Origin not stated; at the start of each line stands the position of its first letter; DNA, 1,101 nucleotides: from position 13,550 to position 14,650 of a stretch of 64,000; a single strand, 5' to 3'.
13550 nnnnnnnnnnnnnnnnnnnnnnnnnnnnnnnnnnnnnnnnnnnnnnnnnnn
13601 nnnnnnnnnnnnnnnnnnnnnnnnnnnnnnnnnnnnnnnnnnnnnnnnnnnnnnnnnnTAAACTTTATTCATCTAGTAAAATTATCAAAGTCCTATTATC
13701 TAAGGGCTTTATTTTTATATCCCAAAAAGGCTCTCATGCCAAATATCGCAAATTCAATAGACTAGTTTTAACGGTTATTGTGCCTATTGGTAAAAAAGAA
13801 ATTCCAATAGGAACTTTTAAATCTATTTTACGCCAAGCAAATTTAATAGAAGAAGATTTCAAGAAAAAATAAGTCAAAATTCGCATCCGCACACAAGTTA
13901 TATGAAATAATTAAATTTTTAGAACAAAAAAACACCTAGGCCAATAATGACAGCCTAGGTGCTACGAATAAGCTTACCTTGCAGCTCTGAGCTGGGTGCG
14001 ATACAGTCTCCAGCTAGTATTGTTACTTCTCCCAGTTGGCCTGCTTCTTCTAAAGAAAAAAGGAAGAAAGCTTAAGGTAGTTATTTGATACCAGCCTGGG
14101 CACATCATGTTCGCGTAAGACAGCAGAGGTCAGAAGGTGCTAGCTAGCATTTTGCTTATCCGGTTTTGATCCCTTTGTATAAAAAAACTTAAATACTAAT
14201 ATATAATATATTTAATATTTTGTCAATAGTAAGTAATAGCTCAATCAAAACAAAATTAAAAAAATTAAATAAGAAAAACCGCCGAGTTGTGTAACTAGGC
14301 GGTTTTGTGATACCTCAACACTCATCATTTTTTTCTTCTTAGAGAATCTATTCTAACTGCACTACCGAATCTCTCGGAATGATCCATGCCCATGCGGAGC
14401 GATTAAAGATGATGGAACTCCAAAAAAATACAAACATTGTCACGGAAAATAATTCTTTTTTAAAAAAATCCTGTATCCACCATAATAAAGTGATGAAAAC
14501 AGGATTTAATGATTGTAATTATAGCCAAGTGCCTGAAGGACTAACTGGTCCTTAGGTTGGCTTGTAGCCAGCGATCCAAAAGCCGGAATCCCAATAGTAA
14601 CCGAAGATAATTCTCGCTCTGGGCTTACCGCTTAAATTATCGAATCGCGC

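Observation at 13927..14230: A roughly 264-nt GC-rich sRNA, promoter to terminator, convergent with hicBA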

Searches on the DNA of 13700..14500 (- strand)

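Call 4: search_rna_families(source=window, start=13700, end=14500, threshold=evalue, max_evalue=10, show_alignments=4)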
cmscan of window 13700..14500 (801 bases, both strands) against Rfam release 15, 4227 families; matches with E-value up to 10: 15.
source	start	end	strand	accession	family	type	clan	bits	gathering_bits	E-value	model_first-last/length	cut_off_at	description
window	13753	13865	-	RF02070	STnc300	Gene; sRNA;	-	24.5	80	0.83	1-159/159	no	Salmonella enterica sRNA STnc300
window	14267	14377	-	RF04312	trpB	Cis-reg;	-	20.6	59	3.2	1-107/107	no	trpB ncRNA motif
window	14258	14340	-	RF01770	rimP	Cis-reg; leader;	-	20.2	47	1.2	1-102/102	no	Gammaprotebacteria rimP leader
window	14221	14307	+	RF04184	BTnc060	Gene; sRNA;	-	19.6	228.9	1.7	1-213/213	no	Bacteroides sRNA BTnc060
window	14269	14341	-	RF01859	Phe_leader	Cis-reg; leader;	-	17.8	55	3.7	1-125/125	no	Phenylalanine leader peptide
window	13770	13875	-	RF01608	ceN102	Gene; snRNA; snoRNA; HACA-box;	-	17.4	50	7.4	1-142/142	no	Caenorhabditis snoRNA ceN80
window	14274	14350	-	RF01733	atoC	Cis-reg;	-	15.9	50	7.4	1-93/93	no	atoC RNA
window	14227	14342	-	RF04128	MIR8562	Gene; miRNA;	-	15.3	211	3.8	61-195/242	no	MIR8562 microRNA precursor family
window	14261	14333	-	RF00304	snoZ279_R105_R108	Gene; snRNA; snoRNA; CD-box;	CL00081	15.3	54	6.3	1-106/106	no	Small nucleolar RNA Z279/snoR105/snoR108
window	13861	13981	-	RF00558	L20_leader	Cis-reg; leader;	-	15.2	58.7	4.5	1-127/127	no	Ribosomal protein L20 leader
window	13780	13814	+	RF00972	mir-651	Gene; miRNA;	-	15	106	9.4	27-60/86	no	mir-651 microRNA precursor family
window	14372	14460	+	RF01177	snR67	Gene; snRNA; snoRNA; CD-box;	CL00053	13.2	55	6.3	1-83/83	no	Small nucleolar RNA snR67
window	14257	14418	-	RF01673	PhrS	Gene; sRNA;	-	11.7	37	2.2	1-212/212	no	PhrS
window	13803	13913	+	RF02546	LSU_trypano_mito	Gene; rRNA;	CL00112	11.3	60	8.4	155-561/561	no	Trypanosomatid mitochondrial large subunit ribosomal RNA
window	14209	14309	+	RF02763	IsrM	Gene; sRNA;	-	9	376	6.3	1-329/329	no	IsrM sRNA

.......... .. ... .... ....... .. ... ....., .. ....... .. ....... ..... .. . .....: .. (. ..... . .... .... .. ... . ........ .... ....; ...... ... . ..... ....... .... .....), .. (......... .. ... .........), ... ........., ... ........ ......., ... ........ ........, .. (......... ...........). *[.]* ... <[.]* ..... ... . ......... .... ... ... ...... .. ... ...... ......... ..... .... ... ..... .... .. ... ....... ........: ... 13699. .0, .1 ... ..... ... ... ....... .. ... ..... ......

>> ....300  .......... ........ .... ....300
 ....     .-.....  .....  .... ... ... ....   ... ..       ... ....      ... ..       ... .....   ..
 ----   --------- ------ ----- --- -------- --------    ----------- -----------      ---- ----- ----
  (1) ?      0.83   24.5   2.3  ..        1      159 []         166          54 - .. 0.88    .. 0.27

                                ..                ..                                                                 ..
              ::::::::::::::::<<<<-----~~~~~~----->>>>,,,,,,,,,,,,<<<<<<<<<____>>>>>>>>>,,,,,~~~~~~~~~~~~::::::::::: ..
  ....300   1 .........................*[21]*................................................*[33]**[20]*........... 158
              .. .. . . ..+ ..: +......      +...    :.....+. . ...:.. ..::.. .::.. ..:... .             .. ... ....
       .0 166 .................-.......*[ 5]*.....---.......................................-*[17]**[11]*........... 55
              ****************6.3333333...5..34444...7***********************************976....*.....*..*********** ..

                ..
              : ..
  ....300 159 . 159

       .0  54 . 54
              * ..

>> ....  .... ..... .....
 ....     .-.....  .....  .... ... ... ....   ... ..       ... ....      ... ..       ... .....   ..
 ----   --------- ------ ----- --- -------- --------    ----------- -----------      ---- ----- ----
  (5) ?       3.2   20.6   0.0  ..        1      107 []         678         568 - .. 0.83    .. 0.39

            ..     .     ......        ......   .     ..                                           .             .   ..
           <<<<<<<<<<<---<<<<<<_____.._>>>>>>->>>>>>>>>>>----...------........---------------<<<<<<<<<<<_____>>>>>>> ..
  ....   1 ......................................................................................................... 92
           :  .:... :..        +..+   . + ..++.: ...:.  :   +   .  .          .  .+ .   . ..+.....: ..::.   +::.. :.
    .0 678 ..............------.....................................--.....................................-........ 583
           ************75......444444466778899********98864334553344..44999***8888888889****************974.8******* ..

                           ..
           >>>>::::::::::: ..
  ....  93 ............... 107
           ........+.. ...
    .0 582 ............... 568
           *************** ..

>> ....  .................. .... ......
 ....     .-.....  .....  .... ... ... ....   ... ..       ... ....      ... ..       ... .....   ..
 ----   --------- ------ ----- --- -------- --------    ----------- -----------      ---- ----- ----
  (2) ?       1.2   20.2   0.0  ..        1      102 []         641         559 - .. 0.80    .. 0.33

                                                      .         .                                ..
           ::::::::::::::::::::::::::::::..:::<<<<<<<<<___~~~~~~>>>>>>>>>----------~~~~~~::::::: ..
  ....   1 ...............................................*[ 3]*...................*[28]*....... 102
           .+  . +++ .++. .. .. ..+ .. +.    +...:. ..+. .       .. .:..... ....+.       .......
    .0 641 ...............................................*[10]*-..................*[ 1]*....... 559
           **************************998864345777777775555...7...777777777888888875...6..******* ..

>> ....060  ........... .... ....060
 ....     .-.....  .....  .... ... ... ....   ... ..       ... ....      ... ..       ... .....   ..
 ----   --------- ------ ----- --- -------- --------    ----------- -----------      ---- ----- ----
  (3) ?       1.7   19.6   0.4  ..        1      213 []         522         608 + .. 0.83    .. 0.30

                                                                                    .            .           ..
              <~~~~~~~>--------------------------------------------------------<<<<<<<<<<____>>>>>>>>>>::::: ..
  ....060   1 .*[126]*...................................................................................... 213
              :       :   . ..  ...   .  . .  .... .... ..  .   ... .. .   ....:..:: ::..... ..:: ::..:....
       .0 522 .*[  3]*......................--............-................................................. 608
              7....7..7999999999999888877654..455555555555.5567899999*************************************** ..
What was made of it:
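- On Any Rfam 15 family (including tmRNA, RNase P, SRP, 6S, riboswitches, group I/II introns, HEARO, OLE, raiA): In call 4, at E<=10 on 13700-14500, the only match touching the unit was an L20_leader hit (13861-13981) at 15.2 bits against a gathering score of 58.7, over the terminator.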

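Call 20: search_dna_similar(query=window:13922-14260:-, collection=phages, mode=distant, max_evalue=1)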
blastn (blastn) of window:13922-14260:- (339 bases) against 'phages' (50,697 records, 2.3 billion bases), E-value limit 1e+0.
Records with a match: 18; places in all: 22; records where one place covers at least 80% of the query: 0.
Best place of each record, by identity: 95-99% 3; 90-95% 6; 80-90% 9.
By first word of the organism name: Bacillus 4; Staphylococcus 3; Streptococcus 2; Listeria 2; Enterocloster 2; Clostridium 1; bajarodino 1; Fusobacterium 1; Mammaliicoccus 1; bajarodmic 1.
By host as written in the record: Mammaliicoccus vitulinus C5817 3; Bacillus cereus BtB2-4 2; Streptococcus mutans DPC6143 2; Peromyscus fraterculus 2; Listeria monocytogenes 2; Clostridium perfringens 2589 1; Bacillus cereus MCR1 1; Bacillus thuringiensis strain ATCC10792 1; and 4 more.
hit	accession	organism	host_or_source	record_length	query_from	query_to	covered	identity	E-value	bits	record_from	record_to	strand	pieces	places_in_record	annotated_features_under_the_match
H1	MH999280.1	Clostridium phage CPD1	Clostridium perfringens 2589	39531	31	77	14%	80.8%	3e-1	42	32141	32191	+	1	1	none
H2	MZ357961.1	Bacillus phage Flasso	Bacillus cereus MCR1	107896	50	90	12%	83.3%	3e-1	42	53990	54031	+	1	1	none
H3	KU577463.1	Bacillus phage Deep Blue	Bacillus cereus BtB2-4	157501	41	81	12%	81.8%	9e-2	43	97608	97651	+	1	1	none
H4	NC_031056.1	Bacillus phage Deep Blue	Bacillus cereus BtB2-4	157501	41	81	12%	81.8%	9e-2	43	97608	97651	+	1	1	none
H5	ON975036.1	Bacillus phage Thurquoise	Bacillus thuringiensis strain ATCC10792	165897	41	81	12%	81.8%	9e-2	43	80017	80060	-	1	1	none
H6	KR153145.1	Streptococcus phage APCM01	Streptococcus mutans DPC6143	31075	35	73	12%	84.6%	3e-1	41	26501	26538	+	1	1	none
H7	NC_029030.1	Streptococcus phage APCM01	Streptococcus mutans DPC6143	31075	35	73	12%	84.6%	3e-1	41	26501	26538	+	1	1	none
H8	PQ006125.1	bajarodino virus 55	Peromyscus fraterculus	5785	44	78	10%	88.6%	9e-2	44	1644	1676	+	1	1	hypothetical protein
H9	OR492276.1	Fusobacterium phage phiKSUM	Fusobacterium sp.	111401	33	64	9%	87.5%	3e-1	41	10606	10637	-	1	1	hypothetical protein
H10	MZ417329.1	Staphylococcus phage PG-2021_31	Mammaliicoccus vitulinus C5817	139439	53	82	9%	90.0%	3e-1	42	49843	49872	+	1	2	record has no annotation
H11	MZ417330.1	Staphylococcus phage PG-2021_33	Mammaliicoccus vitulinus C5817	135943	53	82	9%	90.0%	3e-1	42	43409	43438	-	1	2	record has no annotation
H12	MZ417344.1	Staphylococcus phage PG-2021_76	Mammaliicoccus vitulinus C5817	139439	53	82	9%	90.0%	3e-1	42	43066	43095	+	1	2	record has no annotation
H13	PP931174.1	Mammaliicoccus phage MSShimriz1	Mammaliicoccus sciuri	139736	53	82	9%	90.0%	3e-1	42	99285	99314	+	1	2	hypothetical protein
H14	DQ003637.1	Listeria phage A500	Listeria monocytogenes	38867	189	215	8%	92.6%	3e-1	41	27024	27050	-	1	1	gp34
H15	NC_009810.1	Listeria phage A500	Listeria monocytogenes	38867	189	215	8%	92.6%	3e-1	41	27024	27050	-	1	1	helix-turn-helix transcriptional regulator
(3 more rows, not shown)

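Call 21: search_dna_similar(query=window:13922-14260:-, collection=plasmids, mode=distant, max_evalue=1)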
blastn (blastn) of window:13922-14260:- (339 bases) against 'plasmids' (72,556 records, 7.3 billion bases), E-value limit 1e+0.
Records with a match: 22; places in all: 24; records where one place covers at least 80% of the query: 0.
Best place of each record, by identity: 90-95% 1; 80-90% 21.
By first word of the organism name: Bacillus 13; Spiroplasma 3; Lactococcus 2; Candidatus 1; Enterococcus 1; Bacteroides 1; Clostridioides 1.
By predicted mobility (MOB-suite, as given by PLSDB): non-mobilizable 19; conjugative 2; mobilizable 1.
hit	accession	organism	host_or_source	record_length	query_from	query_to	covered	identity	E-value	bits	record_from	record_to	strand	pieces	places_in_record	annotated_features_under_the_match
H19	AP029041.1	Spiroplasma endosymbiont of Nesidiocoris tenuis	insect gut metagenome,Nesidiocoris ...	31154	38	83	14%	82.6%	9e-2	45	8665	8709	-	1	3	none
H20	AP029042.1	Spiroplasma endosymbiont of Nesidiocoris tenuis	insect gut metagenome,Nesidiocoris ...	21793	38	83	14%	82.6%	9e-2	45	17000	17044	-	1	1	none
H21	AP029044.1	Spiroplasma endosymbiont of Nesidiocoris tenuis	insect gut metagenome,Nesidiocoris ...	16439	38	83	14%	82.6%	9e-2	45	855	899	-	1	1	none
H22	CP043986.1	Candidatus Stammera capleta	Chelymorpha alternans,insect ...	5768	40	82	13%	85.1%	9e-2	45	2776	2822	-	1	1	record has no annotation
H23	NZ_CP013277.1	Bacillus thuringiensis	Vectobac,bacterial clone,Commercial ...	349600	35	78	13%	82.2%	3e-1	43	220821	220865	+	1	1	none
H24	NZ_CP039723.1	Bacillus thuringiensis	whole organism,soil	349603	35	78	13%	82.2%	3e-1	43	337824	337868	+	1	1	none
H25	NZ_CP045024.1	Bacillus thuringiensis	whole organism,soil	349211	35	78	13%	82.2%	3e-1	43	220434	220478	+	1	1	none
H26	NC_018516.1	Bacillus thuringiensis HD-789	-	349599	35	78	13%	82.2%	3e-1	43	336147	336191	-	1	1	none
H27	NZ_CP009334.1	Bacillus thuringiensis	-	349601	35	78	13%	82.2%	3e-1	43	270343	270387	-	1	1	none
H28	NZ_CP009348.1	Bacillus thuringiensis HD1002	Sewage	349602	35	78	13%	82.2%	3e-1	43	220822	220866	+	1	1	none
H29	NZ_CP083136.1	Bacillus thuringiensis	whole organism,Biopesticide Solbac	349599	35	78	13%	82.2%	3e-1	43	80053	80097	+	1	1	none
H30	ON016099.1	Bacillus thuringiensis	-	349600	35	78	13%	82.2%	3e-1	43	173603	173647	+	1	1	none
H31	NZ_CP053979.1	Bacillus thuringiensis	-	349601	35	78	13%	82.2%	3e-1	43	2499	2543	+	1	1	none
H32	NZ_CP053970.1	Bacillus thuringiensis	-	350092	35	78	13%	82.2%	3e-1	43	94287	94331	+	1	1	none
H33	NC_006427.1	Enterococcus faecium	-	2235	44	85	12%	83.3%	9e-2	46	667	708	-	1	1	none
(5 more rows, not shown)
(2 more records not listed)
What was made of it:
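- Tried and rejected: blastn against phages and plasmids (calls 20, 21);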

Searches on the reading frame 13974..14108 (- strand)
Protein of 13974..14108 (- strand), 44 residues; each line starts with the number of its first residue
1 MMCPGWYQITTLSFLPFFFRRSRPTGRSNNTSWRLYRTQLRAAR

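Call 11: search_protein_families(library=pfam, proteins=[window:13974-14108:-], max_evalue=0.01)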
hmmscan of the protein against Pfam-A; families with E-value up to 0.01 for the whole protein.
window:13974-14108:- (44 aa): 0 families

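Call 29: search_protein_families(library=pfam, proteins=[window:13977-14108:-], max_evalue=10)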
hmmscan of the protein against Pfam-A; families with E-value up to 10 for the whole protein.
seq(44 aa): 0 families

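Call 47: search_protein_representatives(protein=window:13977-14108:-)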
Query: 44 residues. Proteins with E-value up to 0.001 (for the whole library): 2; up to 1e-10: 1; up to 1e-30: 0. The best 2 are listed.
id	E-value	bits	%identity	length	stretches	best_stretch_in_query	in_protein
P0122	2.0e-20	86.3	48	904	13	4-31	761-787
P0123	6.1e-05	38.6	56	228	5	2-15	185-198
